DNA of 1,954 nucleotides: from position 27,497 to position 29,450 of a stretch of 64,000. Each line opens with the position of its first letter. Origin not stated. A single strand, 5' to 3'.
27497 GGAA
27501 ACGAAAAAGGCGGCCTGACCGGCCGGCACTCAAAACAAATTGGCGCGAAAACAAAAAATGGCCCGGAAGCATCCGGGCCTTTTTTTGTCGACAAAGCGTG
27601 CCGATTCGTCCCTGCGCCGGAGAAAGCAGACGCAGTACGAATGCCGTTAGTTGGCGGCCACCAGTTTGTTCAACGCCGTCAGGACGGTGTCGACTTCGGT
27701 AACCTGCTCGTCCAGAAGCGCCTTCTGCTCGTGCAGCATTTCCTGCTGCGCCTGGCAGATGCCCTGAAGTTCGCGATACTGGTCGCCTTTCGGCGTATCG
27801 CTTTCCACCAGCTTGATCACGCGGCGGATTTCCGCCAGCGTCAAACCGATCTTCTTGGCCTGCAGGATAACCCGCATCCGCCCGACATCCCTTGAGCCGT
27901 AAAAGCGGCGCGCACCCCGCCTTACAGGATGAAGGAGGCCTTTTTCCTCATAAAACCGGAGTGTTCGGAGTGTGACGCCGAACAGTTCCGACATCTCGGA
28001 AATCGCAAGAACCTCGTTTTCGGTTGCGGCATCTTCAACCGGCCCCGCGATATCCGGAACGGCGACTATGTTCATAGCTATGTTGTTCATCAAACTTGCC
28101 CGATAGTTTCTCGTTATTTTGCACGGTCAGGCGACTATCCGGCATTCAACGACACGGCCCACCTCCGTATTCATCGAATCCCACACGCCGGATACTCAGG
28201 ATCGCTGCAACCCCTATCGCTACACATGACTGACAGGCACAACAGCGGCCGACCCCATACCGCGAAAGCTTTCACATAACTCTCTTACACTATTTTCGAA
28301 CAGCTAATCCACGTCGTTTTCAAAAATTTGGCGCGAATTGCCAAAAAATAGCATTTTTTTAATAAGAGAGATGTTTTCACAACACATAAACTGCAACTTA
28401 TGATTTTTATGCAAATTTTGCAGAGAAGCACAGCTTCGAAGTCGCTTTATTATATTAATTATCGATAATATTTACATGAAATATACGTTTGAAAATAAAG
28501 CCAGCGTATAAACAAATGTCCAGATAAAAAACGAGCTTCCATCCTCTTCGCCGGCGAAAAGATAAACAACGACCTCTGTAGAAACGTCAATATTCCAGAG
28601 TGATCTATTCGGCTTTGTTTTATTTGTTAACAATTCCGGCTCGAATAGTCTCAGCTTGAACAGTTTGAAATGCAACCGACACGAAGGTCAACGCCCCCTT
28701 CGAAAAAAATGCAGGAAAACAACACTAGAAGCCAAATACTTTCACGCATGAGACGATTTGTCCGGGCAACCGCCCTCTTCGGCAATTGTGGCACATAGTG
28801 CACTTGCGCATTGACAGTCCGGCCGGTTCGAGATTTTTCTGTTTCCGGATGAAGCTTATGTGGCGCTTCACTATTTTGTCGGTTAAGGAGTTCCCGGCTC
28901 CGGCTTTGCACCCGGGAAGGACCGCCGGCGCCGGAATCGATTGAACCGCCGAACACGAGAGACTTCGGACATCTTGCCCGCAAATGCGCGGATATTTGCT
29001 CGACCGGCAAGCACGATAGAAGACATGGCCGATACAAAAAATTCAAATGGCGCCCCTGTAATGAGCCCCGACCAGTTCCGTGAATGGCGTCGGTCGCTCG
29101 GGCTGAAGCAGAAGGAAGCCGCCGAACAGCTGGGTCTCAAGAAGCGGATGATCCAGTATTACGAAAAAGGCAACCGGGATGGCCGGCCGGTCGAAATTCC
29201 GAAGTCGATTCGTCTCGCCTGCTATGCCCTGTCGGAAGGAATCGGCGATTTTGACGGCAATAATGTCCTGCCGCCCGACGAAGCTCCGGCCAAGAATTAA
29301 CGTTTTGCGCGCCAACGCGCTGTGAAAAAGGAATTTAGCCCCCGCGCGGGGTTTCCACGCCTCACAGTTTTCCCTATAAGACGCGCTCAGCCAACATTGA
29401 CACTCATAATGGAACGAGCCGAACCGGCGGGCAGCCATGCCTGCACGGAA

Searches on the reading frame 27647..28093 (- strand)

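Call 90: search_protein_families(library=pfam, proteins=[window:27647-28093:-], max_evalue=0.001)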
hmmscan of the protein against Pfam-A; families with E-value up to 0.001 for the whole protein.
window:27647-28093:- (148 aa): 3 families
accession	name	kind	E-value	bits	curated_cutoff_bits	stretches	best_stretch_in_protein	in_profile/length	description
PF13411.12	MerR_1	-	3e-19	69.3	21.6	1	31-94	3-67/69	MerR HTH family regulatory protein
PF00376.29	MerR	-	3e-12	46.6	28.2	1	31-65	2-38/38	MerR family regulatory protein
PF09278.17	MerR-DNA-bind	-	1.9e-07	32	25.4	1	71-132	2-60/65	MerR, DNA binding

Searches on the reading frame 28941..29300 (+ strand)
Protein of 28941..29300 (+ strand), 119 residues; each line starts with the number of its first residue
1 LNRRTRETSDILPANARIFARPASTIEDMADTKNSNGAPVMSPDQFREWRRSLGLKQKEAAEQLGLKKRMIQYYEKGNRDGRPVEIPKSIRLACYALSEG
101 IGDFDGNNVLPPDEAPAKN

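Call 90: search_protein_families(library=pfam, proteins=[window:28941-29300:+], max_evalue=0.001)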
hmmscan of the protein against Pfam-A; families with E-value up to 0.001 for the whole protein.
window:28941-29300:+ (119 aa): 2 families
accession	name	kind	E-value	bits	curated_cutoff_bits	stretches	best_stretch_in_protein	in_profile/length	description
PF01381.28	HTH_3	-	8.4e-07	29.4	23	1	47-79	2-34/55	Helix-turn-helix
PF13560.12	HTH_31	-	7.7e-05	23.4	27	1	45-80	5-40/64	Helix-turn-helix domain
